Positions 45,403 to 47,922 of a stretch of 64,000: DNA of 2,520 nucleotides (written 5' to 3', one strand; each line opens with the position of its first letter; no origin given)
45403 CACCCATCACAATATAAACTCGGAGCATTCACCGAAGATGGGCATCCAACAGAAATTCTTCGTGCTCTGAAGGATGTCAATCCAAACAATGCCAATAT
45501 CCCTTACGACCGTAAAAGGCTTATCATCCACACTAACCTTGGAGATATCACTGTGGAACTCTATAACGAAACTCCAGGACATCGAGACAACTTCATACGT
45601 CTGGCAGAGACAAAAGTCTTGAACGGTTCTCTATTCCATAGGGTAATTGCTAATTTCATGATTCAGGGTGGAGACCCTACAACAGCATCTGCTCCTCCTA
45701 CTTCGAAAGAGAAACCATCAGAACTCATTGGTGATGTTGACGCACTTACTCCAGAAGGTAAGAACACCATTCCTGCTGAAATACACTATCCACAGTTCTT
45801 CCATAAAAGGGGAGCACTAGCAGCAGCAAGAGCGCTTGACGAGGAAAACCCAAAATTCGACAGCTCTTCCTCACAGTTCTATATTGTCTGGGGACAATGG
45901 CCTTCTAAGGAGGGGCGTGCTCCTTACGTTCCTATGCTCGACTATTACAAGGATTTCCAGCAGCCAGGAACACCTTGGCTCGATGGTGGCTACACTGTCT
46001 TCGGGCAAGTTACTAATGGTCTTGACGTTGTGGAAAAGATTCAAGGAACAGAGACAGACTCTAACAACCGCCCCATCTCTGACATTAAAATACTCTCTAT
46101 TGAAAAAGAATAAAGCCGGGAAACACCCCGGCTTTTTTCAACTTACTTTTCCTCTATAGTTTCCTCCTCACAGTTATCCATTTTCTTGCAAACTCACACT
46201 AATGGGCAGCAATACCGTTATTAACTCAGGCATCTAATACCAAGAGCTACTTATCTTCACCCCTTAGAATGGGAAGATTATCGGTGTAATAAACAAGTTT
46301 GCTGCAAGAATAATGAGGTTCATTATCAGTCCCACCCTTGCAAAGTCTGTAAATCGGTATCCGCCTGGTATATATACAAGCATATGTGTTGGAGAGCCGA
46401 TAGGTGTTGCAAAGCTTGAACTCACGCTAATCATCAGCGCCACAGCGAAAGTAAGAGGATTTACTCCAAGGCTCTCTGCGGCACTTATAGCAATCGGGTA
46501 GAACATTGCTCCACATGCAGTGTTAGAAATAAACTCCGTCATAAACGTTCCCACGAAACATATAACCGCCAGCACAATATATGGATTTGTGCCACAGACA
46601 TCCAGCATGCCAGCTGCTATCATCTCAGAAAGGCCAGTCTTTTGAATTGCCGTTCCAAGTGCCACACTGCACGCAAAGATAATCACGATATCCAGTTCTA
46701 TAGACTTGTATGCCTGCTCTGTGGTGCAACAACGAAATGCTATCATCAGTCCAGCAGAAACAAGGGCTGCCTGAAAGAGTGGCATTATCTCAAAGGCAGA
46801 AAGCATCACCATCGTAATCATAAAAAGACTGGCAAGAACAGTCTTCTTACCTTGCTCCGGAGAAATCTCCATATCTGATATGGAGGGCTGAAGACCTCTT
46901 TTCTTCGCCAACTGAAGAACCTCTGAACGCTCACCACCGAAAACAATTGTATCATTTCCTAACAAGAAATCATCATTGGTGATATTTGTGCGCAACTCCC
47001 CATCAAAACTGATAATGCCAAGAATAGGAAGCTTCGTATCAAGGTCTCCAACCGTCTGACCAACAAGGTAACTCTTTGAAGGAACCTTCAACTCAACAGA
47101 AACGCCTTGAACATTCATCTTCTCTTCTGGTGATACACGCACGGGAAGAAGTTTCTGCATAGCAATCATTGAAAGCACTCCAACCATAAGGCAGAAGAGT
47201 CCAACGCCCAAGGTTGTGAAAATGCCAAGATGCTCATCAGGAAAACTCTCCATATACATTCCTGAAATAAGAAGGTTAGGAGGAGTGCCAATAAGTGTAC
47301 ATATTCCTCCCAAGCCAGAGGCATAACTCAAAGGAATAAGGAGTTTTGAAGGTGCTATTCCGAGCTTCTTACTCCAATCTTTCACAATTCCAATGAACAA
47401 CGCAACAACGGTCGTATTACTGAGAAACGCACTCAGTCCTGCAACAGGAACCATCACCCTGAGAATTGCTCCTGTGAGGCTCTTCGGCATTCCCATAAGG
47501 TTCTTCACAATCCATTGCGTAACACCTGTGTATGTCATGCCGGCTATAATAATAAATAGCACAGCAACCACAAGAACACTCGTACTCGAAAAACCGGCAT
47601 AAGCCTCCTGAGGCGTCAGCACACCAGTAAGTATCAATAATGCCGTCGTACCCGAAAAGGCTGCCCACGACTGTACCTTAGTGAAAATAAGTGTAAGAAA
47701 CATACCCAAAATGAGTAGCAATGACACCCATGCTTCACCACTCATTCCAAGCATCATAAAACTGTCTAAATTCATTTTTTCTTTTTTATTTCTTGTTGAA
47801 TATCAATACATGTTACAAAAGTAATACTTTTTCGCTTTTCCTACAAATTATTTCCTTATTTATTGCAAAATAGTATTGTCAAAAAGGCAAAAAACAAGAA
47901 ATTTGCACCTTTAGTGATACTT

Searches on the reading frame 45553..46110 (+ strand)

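Call 73: search_protein_families(library=pfam, proteins=[window:45553-46110:+], max_evalue=0.001)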
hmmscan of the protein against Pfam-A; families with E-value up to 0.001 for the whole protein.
window:45553-46110:+ (186 aa): 1 family
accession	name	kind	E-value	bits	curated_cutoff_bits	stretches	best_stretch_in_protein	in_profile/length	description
PF00160.26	Pro_isomerase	-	2.7e-36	125.6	21.7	1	2-184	15-158/159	Cyclophilin type peptidyl-prolyl cis-trans isomerase/CLD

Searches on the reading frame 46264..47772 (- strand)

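Call 73: search_protein_families(library=pfam, proteins=[window:46264-47772:-], max_evalue=0.001)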
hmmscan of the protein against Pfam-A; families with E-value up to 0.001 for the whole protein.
window:46264-47772:- (502 aa): 4 families
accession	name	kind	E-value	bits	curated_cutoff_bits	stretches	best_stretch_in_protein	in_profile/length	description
PF03600.22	CitMHS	-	3.9e-71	240.3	31.9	2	26-446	2-335/336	Citrate transporter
PF00939.25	Na_sulph_symp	-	1.3e-17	64.4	27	1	340-494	301-460/472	Sodium:sulfate symporter transmembrane region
PF06808.19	DctM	-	2.9e-05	23.5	23.8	1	353-457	267-369/413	Tripartite ATP-independent periplasmic transporter, DctM component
PF02080.26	TrkA_C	-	0.00086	19.6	27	0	226-290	2-68/71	TrkA-C domain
